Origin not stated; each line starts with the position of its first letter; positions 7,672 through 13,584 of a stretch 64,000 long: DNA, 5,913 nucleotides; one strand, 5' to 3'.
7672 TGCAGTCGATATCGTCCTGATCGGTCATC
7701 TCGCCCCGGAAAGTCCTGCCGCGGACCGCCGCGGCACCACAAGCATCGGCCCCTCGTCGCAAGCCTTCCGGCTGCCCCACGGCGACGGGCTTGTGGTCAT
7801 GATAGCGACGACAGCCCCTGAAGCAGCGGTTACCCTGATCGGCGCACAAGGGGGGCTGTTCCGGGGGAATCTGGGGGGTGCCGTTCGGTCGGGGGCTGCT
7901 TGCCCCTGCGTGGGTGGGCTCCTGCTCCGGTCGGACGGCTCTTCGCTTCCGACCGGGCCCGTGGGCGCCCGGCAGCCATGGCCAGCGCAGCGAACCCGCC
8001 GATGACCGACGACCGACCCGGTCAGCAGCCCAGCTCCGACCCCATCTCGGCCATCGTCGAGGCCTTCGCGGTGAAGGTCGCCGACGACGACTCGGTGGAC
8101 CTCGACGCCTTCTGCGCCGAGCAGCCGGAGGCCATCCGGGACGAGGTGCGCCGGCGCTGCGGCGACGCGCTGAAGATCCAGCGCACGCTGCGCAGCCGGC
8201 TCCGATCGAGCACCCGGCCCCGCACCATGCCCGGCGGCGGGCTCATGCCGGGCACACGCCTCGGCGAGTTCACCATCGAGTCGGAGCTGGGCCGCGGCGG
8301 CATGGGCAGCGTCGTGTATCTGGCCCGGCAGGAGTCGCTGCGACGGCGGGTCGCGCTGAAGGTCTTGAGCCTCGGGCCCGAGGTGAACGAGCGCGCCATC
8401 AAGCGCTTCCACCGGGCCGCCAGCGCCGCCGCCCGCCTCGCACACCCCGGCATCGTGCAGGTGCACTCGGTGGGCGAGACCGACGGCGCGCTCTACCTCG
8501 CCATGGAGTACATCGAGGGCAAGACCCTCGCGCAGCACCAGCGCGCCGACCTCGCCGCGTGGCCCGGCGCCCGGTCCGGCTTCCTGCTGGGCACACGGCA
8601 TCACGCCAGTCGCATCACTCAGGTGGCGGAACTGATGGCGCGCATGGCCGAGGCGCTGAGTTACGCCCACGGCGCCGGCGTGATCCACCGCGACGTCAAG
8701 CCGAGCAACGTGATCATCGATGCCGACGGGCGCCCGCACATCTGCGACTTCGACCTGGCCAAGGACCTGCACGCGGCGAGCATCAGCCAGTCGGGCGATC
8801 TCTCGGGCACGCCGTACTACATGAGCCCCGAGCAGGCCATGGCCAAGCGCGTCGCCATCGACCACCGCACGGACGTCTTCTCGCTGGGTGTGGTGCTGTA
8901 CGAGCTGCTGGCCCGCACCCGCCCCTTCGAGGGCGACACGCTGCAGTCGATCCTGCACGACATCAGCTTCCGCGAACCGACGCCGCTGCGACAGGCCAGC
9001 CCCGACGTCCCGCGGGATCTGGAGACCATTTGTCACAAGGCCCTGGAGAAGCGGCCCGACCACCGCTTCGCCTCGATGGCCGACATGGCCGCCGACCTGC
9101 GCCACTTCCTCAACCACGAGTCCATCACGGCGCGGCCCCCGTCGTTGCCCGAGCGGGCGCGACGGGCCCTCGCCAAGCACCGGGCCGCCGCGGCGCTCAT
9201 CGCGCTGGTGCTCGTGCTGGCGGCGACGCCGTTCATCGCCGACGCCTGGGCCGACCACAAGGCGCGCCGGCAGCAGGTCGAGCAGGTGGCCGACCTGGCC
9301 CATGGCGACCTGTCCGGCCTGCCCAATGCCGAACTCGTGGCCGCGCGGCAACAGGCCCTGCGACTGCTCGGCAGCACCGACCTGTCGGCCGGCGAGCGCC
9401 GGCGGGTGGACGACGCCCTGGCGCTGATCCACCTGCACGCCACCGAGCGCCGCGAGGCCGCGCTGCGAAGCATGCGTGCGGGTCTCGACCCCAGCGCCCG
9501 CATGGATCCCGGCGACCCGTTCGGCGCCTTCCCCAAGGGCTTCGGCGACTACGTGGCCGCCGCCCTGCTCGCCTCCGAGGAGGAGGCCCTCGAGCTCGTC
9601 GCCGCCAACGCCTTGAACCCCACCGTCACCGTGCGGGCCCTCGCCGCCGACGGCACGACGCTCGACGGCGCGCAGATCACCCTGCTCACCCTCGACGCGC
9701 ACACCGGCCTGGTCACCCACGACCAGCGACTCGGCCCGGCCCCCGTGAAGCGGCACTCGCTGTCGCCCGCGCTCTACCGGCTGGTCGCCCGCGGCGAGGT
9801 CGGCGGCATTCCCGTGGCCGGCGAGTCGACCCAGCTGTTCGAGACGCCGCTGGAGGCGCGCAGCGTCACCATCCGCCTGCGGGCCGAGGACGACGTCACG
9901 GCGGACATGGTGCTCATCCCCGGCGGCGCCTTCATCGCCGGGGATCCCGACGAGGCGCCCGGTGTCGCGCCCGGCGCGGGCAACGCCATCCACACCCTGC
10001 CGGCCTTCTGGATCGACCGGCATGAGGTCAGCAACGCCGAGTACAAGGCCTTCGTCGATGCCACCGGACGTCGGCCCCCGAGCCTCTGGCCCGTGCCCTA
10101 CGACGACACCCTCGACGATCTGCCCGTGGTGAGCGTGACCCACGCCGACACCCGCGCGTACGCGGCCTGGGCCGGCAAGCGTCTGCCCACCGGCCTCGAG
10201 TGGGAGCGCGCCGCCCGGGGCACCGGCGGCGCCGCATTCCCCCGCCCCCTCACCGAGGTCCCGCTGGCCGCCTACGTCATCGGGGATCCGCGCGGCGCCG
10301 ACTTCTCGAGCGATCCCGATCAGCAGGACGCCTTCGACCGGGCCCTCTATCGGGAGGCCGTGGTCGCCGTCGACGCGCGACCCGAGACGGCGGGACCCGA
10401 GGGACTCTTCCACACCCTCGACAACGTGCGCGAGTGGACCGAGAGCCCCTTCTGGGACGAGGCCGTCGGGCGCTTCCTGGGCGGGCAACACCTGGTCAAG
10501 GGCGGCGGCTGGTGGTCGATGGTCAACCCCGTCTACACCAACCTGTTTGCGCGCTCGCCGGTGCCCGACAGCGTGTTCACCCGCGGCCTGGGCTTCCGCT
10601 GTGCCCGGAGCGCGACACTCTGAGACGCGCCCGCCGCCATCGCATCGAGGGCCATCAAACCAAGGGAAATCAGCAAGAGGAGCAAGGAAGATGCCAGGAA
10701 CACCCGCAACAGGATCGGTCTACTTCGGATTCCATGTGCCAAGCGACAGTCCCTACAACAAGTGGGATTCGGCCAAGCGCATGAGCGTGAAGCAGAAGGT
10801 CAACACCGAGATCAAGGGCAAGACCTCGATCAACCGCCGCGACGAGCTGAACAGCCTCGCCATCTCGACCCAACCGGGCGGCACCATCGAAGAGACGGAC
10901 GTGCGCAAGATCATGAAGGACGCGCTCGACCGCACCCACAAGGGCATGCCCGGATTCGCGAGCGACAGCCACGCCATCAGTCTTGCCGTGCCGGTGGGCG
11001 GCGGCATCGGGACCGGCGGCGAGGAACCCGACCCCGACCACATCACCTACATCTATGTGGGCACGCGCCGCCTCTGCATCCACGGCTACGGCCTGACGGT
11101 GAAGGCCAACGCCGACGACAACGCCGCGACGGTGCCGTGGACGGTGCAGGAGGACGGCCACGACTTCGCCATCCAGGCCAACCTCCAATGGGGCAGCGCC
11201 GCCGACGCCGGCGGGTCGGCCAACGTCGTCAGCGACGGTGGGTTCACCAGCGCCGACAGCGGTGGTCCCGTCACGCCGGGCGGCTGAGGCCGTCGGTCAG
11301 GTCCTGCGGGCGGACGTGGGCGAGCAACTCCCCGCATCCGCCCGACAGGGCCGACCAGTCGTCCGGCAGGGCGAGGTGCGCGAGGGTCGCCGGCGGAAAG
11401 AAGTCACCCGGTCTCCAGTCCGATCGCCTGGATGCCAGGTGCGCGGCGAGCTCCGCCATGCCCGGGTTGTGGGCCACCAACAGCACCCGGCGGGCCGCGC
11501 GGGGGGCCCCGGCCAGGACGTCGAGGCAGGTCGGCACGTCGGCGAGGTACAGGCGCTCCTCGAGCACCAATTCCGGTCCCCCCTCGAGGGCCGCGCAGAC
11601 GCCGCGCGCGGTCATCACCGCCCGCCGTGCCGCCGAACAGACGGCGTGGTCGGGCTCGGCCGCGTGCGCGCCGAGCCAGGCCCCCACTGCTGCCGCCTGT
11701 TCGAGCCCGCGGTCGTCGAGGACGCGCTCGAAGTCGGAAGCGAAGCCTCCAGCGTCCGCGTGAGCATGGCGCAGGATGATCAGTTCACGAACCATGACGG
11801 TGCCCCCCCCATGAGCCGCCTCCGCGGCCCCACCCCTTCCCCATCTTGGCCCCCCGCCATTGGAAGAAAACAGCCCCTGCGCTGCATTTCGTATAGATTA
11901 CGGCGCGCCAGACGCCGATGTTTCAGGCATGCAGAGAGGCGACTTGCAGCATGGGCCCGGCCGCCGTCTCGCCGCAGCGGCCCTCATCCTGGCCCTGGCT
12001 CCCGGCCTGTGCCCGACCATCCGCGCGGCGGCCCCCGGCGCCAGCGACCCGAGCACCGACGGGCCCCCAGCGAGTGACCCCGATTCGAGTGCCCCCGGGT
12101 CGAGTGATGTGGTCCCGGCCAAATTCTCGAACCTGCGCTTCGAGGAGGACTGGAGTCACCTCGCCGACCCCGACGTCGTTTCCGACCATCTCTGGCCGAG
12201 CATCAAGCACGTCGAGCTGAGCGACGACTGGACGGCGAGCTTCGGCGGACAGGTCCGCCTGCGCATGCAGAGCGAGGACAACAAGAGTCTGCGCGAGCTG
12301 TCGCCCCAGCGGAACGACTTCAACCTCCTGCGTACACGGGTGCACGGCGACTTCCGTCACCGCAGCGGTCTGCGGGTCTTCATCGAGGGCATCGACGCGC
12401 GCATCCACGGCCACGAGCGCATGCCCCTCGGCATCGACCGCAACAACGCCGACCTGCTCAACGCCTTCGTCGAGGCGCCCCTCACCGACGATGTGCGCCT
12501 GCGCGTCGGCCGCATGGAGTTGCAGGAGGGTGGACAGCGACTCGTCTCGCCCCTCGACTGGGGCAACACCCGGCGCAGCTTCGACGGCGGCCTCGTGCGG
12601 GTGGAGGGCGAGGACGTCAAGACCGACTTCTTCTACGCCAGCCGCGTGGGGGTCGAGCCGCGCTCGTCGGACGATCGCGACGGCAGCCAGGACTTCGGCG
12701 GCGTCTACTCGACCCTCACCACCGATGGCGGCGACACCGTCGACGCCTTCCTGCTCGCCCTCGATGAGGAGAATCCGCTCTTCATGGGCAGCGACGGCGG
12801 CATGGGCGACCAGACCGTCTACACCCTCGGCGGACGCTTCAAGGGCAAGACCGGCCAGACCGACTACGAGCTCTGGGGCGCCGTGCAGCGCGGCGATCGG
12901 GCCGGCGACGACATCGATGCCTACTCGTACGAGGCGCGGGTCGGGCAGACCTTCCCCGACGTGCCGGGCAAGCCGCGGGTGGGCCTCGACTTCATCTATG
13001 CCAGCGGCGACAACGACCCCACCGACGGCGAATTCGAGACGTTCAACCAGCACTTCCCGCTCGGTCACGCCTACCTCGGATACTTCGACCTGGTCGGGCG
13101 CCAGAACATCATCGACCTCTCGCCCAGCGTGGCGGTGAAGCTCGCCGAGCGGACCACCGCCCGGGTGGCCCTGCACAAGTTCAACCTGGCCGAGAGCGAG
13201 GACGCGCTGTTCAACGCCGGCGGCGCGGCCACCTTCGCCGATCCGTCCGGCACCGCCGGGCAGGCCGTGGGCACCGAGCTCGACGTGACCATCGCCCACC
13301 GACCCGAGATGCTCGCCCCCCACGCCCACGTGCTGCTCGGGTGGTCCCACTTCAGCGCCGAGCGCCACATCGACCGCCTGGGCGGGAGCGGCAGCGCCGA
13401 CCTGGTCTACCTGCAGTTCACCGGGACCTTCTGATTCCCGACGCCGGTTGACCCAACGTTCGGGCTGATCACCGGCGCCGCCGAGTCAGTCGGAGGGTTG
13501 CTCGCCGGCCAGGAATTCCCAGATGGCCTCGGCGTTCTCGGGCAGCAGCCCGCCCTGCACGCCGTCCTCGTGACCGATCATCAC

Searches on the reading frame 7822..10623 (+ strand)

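Call 9: search_protein_families(library=pfam, proteins=[window:7822-10623:+], max_evalue=0.001)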
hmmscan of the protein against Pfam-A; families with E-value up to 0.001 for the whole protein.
window:7822-10623:+ (933 aa): 5 families
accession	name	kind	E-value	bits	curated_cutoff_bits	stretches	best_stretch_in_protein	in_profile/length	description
PF00069.31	Pkinase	-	3.3e-44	151.7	31.7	1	151-417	2-253/263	Protein kinase domain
PF03781.23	FGE-sulfatase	-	1.2e-33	117.3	23.3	1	694-929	3-255/255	Sulfatase-modifying factor enzyme 1-like domain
PF07714.23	PK_Tyr_Ser-Thr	-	6.1e-30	104.8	23.1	1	151-416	2-249/258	Protein tyrosine and serine/threonine kinase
PF01636.29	APH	-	9.6e-05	22.7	23.2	0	265-313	147-197/239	Phosphotransferase enzyme family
PF17667.7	Pkinase_fungal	-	0.00019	20.7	24.1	1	284-341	305-367/387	Fungal protein kinase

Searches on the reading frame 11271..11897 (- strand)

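Call 9: search_protein_families(library=pfam, proteins=[window:11271-11897:-], max_evalue=0.001)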
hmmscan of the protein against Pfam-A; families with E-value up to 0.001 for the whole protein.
window:11271-11897:- (208 aa): 1 family
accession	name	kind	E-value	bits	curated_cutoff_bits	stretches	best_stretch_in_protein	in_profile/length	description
PF00300.27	His_Phos_1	-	2.2e-07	31.2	21.7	1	39-116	1-77/194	Histidine phosphatase superfamily (branch 1)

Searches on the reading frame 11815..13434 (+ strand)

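Call 9: search_protein_families(library=pfam, proteins=[window:11815-13434:+], max_evalue=0.001)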
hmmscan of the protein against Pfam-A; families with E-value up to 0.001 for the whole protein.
window:11815-13434:+ (539 aa): 1 family
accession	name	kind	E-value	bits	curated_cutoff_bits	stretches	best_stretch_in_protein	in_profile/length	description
PF13372.12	Alginate_exp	-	5.4e-73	246.5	25.2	1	141-515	3-377/395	Alginate export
